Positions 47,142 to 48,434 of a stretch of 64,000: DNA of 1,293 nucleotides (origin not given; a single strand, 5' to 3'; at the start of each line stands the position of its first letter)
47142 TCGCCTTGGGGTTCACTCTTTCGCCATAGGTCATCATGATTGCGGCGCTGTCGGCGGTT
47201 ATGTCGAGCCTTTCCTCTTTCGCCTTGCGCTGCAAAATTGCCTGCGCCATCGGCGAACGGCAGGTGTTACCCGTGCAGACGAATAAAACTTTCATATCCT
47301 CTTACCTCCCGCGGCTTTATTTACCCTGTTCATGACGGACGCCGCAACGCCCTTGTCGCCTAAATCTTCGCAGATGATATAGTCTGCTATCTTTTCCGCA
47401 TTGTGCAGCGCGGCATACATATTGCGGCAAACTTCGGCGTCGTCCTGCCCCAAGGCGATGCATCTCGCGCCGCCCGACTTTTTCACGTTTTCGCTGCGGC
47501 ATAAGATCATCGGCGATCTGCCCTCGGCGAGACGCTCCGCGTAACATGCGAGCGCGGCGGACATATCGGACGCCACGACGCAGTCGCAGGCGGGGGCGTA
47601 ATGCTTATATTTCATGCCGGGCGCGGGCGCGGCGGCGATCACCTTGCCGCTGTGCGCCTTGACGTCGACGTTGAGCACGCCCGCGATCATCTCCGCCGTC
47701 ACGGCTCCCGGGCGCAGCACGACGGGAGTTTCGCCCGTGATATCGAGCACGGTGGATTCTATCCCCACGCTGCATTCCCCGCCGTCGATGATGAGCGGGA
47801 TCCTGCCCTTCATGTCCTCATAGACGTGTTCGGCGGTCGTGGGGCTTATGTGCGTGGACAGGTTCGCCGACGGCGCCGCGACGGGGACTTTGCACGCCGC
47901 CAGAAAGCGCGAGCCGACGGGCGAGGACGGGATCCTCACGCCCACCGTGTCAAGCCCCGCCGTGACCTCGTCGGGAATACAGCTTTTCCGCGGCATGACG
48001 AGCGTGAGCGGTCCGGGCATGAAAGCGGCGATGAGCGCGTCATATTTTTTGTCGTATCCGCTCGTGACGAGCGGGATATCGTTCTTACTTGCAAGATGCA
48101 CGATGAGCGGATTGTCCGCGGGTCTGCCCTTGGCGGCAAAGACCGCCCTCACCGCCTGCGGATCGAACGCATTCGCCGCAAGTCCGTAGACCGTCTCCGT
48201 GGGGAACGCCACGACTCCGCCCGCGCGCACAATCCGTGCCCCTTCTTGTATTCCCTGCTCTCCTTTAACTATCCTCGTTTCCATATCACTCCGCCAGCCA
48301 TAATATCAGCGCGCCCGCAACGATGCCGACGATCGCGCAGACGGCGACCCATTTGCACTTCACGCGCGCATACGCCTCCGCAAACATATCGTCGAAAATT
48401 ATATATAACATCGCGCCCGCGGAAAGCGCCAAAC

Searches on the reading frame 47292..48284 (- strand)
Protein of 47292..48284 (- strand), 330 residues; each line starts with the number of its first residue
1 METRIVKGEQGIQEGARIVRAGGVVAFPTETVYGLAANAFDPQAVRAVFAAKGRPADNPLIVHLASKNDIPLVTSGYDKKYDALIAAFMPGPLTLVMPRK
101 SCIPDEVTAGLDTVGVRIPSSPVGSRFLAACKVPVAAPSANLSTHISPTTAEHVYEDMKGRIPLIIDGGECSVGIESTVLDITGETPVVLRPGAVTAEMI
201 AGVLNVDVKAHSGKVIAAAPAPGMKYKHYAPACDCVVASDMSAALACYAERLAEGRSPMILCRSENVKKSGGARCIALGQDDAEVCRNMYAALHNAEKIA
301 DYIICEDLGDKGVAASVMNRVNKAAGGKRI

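Call 33: search_protein_families(library=ncbifam, proteins=[window:47292-48284:-], max_evalue=0.001)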
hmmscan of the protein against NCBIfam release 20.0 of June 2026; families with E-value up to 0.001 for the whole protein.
window:47292-48284:- (330 aa): 3 families
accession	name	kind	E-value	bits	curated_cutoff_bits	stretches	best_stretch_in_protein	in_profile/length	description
TIGR00057.1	TIGR00057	equivalog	2.3e-58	196.7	123.2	1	9-204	8-201/202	L-threonylcarbamoyladenylate synthase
NF007919.1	PRK10634.1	equivalog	1.3e-18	67.2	175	1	18-165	4-153/176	L-threonylcarbamoyladenylate synthase type 1 TsaC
TIGR00143.1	hypF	equivalog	2.8e-07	29.1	466.1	1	7-148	189-328/741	carbamoyltransferase HypF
